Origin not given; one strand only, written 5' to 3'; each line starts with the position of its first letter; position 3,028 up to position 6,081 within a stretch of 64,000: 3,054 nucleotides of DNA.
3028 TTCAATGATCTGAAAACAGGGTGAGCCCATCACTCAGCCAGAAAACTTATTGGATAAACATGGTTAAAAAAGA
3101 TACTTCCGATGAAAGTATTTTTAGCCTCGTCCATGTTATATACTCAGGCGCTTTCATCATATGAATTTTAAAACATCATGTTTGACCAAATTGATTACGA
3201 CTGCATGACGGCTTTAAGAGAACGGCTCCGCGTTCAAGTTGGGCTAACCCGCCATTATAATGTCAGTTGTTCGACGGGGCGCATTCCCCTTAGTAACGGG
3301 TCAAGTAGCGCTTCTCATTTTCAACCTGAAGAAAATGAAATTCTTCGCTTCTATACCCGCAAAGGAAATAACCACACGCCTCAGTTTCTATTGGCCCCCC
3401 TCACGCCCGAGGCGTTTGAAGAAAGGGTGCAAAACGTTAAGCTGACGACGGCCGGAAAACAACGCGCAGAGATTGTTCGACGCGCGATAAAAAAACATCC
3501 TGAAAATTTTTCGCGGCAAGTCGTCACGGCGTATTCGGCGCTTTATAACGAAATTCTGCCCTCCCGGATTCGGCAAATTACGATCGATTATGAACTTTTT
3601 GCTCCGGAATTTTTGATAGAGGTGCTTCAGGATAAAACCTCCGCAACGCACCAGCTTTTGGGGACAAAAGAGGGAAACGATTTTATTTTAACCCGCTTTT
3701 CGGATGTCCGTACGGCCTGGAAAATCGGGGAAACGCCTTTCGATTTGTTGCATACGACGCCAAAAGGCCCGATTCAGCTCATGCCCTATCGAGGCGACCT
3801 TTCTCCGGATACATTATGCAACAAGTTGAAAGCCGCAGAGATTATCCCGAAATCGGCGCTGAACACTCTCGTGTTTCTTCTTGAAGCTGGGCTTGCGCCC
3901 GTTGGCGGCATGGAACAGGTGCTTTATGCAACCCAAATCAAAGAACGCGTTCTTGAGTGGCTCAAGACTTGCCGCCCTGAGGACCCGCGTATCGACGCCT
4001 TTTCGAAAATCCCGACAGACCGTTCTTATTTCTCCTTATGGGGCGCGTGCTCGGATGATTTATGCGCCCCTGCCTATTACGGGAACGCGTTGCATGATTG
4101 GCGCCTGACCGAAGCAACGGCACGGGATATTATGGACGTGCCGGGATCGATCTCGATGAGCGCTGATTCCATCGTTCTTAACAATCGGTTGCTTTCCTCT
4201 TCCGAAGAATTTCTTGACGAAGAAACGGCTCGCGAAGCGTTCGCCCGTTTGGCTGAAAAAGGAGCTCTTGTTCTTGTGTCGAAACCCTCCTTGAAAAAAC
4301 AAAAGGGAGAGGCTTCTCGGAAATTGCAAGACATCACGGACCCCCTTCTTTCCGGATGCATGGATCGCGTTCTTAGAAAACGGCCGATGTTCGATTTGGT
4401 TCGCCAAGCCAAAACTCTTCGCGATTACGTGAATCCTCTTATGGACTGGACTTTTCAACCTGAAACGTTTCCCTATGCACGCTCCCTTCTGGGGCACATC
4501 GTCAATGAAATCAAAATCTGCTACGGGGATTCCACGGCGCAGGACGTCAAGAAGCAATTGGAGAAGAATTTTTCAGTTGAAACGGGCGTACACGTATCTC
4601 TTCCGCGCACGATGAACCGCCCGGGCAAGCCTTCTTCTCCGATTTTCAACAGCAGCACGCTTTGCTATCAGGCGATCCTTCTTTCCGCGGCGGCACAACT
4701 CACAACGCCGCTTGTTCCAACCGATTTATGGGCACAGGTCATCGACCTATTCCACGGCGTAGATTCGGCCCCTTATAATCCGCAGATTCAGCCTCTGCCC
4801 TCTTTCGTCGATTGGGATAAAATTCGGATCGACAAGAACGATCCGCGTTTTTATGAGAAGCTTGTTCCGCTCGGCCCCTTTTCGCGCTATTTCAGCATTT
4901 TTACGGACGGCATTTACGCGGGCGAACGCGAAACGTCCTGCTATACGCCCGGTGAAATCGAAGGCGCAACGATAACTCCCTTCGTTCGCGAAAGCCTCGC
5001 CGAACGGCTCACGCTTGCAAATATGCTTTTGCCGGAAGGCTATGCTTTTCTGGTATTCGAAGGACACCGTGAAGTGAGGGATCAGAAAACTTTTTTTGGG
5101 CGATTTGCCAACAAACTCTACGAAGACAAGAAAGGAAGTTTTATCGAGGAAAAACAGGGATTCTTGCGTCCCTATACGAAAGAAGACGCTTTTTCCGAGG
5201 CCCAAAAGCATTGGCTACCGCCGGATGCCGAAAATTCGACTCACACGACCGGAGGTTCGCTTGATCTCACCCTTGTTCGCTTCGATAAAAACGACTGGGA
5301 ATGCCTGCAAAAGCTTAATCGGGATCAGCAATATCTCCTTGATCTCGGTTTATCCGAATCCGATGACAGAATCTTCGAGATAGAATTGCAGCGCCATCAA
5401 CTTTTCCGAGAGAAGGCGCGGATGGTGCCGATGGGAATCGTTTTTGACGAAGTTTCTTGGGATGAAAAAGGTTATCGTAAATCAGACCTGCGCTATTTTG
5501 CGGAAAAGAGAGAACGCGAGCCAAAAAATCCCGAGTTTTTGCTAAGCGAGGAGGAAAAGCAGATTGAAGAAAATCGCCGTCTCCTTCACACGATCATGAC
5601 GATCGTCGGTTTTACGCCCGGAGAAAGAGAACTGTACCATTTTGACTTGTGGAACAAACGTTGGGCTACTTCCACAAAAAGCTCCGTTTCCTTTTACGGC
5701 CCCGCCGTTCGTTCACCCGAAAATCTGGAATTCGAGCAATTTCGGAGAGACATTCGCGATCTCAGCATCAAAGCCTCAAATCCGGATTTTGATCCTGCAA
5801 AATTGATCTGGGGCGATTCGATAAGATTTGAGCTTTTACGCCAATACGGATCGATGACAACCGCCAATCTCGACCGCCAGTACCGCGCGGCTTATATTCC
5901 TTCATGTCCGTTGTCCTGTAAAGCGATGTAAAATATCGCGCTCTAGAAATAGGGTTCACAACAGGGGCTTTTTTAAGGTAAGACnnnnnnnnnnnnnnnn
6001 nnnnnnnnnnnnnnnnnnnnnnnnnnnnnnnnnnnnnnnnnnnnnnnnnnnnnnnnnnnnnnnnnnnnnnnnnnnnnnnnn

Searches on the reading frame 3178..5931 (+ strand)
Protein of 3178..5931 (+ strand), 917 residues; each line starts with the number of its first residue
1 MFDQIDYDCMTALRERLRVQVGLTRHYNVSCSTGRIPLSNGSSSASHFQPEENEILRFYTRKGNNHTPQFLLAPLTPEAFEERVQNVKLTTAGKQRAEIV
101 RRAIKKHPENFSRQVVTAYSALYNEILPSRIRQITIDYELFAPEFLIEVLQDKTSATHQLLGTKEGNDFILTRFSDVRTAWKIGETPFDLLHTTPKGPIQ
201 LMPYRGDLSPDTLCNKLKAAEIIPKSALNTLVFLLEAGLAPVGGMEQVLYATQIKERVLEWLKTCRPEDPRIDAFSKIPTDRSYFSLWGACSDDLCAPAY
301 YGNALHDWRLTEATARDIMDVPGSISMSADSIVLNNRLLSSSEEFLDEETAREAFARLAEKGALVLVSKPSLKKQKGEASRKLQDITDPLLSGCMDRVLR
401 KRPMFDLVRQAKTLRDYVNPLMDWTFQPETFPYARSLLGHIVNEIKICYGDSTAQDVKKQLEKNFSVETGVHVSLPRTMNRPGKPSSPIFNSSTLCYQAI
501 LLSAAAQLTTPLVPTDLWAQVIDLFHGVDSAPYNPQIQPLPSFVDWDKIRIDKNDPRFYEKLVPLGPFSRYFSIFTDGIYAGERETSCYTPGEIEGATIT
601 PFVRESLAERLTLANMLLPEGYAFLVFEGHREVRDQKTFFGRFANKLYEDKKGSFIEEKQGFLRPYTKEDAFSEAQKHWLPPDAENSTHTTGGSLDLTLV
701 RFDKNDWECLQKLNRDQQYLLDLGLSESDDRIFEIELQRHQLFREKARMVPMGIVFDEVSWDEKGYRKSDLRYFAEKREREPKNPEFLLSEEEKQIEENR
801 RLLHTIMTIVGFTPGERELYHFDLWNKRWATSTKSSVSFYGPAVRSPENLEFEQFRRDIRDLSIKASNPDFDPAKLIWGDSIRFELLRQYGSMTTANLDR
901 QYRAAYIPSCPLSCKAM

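Call 68: find_encoding_contigs(protein=window:3178-5931:+, flank=10000, max_places=2)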
Protein window:3178-5931:+ (917 aa): 5 contigs read that carry it; 2 places shown.
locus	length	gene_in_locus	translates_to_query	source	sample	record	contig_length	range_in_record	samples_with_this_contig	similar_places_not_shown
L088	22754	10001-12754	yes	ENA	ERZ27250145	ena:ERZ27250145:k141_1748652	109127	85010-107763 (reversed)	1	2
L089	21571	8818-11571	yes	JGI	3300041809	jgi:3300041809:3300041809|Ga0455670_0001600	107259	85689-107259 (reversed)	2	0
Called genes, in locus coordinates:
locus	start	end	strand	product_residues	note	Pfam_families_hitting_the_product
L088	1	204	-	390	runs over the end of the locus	PF00078:RVT_1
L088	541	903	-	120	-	PF22296:bAvd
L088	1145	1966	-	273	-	-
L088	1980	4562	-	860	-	-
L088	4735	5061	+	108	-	-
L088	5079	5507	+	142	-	PF01850:PIN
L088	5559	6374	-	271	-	-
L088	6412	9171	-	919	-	-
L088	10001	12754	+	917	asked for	-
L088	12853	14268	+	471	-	PF00324:AA_permease, PF13520:AA_permease_2, PF13906:AA_permease_C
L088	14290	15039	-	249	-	PF12849:PBP_like_2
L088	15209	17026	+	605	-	PF17201:Cache_3-Cache_2, PF17203:sCache_3_2, PF17202:sCache_3_3, PF00672:HAMP (faint), PF00015:MCPsignal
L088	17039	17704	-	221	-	PF00753:Lactamase_B, PF23023:Anti-Pycsar_Apyc1 (faint)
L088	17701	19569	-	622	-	PF00425:Chorismate_bind, PF00117:GATase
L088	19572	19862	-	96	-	PF26604:CBU_0592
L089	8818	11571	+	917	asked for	-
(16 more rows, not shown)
